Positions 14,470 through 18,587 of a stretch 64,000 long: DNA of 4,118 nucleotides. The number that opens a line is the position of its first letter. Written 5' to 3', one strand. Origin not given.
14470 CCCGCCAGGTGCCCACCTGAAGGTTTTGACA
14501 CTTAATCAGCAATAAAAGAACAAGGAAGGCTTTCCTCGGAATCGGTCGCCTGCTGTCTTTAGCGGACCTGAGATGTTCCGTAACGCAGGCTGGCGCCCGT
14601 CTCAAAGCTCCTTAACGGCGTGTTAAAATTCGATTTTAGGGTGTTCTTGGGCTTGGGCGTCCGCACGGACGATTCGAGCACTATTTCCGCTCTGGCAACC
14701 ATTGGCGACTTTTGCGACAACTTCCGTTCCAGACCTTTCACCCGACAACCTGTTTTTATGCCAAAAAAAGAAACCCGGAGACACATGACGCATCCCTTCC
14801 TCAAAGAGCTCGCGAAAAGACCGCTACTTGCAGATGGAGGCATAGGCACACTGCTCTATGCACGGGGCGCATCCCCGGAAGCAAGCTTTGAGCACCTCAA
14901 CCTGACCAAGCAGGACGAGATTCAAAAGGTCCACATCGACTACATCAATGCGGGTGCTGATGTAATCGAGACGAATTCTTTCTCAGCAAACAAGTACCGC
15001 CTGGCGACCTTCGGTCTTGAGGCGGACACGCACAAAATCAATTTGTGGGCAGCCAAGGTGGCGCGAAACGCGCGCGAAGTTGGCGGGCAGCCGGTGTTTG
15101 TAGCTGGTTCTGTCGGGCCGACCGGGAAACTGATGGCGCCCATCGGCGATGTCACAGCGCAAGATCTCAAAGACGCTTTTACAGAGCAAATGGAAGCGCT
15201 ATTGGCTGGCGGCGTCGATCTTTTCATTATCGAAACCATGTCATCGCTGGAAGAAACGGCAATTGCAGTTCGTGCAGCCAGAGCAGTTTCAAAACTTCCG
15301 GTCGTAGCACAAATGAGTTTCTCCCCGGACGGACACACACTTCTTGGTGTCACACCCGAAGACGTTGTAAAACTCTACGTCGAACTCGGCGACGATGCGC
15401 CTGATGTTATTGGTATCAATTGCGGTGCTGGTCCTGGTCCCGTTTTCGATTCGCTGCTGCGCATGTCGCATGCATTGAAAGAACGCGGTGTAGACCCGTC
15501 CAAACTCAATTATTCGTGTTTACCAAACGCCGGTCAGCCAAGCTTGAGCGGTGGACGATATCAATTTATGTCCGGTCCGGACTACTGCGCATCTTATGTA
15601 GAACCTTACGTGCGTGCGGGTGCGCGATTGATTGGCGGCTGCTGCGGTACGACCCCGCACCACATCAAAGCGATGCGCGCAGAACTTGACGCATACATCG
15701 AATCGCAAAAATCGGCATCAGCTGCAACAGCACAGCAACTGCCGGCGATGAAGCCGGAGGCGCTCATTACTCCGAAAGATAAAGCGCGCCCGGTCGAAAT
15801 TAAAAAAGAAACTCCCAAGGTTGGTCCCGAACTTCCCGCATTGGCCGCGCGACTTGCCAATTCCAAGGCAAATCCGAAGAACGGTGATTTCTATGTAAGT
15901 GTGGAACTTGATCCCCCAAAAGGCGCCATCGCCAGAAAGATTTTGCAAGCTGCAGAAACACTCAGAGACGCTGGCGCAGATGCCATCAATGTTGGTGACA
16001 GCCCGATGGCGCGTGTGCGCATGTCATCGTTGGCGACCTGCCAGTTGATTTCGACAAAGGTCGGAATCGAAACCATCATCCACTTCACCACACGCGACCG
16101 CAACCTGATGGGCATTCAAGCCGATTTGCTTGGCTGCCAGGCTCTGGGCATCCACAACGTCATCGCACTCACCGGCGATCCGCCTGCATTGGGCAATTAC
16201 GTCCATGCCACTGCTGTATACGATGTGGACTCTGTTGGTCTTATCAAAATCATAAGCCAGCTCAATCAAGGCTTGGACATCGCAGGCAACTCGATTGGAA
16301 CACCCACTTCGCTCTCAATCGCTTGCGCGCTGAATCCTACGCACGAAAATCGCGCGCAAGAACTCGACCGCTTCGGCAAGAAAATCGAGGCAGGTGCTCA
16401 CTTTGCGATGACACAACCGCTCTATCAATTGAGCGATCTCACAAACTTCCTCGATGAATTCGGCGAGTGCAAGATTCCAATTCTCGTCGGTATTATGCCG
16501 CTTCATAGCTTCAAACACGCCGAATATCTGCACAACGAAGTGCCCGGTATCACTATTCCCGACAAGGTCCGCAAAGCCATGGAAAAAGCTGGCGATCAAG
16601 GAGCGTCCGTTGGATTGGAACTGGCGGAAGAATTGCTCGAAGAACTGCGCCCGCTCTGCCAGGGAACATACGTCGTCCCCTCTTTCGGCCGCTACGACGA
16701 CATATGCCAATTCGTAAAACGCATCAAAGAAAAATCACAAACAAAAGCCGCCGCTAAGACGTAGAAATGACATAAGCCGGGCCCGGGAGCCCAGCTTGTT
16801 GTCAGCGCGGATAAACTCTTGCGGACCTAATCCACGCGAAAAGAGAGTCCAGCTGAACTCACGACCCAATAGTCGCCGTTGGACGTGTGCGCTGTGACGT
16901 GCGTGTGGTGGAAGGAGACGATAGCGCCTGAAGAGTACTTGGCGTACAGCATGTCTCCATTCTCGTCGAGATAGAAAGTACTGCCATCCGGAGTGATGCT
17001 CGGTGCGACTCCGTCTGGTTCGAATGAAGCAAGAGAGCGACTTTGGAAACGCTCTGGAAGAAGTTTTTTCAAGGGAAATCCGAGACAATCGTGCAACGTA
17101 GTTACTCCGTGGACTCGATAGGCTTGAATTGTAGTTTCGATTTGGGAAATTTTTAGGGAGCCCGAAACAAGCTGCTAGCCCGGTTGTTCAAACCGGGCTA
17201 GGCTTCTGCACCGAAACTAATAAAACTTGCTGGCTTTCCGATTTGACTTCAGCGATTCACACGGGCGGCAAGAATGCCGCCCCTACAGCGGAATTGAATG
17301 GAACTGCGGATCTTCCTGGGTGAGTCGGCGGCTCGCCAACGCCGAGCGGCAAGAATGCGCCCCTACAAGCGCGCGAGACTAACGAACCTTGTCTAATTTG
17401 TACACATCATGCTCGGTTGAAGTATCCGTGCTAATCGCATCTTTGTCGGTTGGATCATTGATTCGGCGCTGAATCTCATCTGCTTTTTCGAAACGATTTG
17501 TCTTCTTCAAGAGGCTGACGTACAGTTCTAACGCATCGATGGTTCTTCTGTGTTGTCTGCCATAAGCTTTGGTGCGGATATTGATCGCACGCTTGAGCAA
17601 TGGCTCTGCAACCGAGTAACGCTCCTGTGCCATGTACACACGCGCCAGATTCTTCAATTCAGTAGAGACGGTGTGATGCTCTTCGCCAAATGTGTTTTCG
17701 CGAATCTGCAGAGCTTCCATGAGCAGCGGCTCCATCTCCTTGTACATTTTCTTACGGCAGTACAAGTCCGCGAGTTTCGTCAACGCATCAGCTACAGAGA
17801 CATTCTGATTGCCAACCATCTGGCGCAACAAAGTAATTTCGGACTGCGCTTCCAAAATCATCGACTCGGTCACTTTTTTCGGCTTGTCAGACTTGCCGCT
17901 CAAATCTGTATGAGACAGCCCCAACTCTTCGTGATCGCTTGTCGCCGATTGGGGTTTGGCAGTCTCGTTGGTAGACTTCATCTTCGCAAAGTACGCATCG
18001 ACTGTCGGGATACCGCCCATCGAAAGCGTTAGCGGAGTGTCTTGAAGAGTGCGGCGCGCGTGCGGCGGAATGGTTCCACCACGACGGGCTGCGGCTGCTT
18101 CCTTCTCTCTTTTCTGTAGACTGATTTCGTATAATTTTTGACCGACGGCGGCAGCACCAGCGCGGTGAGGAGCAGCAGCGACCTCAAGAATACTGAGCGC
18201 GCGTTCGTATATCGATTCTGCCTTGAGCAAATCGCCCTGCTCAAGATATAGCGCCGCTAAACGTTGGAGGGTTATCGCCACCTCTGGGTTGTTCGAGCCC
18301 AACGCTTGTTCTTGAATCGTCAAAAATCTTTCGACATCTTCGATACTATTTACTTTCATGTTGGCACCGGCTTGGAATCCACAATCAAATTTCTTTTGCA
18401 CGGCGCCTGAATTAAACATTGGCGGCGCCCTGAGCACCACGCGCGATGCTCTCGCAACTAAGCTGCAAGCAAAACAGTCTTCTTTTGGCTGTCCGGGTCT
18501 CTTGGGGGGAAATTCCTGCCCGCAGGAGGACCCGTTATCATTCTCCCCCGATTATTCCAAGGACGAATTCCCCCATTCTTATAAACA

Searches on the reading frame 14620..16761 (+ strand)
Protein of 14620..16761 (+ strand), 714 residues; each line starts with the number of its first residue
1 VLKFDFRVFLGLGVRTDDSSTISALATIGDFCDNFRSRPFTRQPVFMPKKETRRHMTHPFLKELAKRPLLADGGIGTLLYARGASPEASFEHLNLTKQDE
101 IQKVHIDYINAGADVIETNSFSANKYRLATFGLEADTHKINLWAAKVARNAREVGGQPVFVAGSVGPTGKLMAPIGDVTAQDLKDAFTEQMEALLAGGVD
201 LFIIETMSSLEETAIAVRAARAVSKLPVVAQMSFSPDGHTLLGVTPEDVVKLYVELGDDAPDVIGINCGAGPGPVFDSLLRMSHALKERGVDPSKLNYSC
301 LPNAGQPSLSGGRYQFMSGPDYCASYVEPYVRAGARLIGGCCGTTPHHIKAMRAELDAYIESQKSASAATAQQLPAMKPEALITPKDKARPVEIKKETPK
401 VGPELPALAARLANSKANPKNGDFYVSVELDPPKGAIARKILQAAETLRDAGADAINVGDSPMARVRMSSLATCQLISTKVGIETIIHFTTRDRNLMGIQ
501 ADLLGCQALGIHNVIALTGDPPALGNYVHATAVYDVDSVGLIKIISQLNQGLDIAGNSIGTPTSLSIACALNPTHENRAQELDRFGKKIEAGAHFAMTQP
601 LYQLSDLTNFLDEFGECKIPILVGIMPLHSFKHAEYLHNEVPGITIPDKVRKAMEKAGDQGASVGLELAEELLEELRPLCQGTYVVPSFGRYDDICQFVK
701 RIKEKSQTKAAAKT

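Call 65: search_protein_families(library=pfam, proteins=[window:14620-16761:+], max_evalue=0.00001)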
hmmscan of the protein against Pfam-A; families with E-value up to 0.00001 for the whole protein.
window:14620-16761:+ (714 aa): 2 families
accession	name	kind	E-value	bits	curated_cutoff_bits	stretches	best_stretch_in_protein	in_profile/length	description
PF02574.22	S-methyl_trans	-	2.6e-67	228.1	22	1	69-355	1-282/283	Homocysteine S-methyltransferase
PF02219.23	MTHFR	-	3.6e-35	122.1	24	1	419-676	6-260/287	Methylenetetrahydrofolate reductase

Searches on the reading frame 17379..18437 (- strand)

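Call 65: search_protein_families(library=pfam, proteins=[window:17379-18437:-], max_evalue=0.00001)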
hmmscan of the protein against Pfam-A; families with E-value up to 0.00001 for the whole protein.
window:17379-18437:- (352 aa): 8 families
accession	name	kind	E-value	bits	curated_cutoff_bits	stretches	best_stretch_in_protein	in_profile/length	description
PF24885.1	TPR_NPHP3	-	1.5e-28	100.2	100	2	210-290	135-215/239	Nephrocystin-3 TPR domain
PF13424.12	TPR_12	-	9.8e-28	96.6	30.1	3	215-278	2-65/77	Tetratricopeptide repeat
PF13374.12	TPR_10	-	7.4e-19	67.6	27.5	1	263-297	7-41/42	Tetratricopeptide repeat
PF13181.12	TPR_8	-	2.1e-09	37.2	25.7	0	57-83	4-30/34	Tetratricopeptide repeat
PF13176.12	TPR_7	-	6.6e-09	35.6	27.9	0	261-288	2-29/36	Tetratricopeptide repeat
PF07719.23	TPR_2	-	4.1e-08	33.2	27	0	56-83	3-30/34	Tetratricopeptide repeat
PF17874.7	TPR_MalT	-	4.3e-07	30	45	0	36-97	104-164/336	MalT-like TPR region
PF00515.34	TPR_1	-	3.9e-06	26.9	27.8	0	55-83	2-30/34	Tetratricopeptide repeat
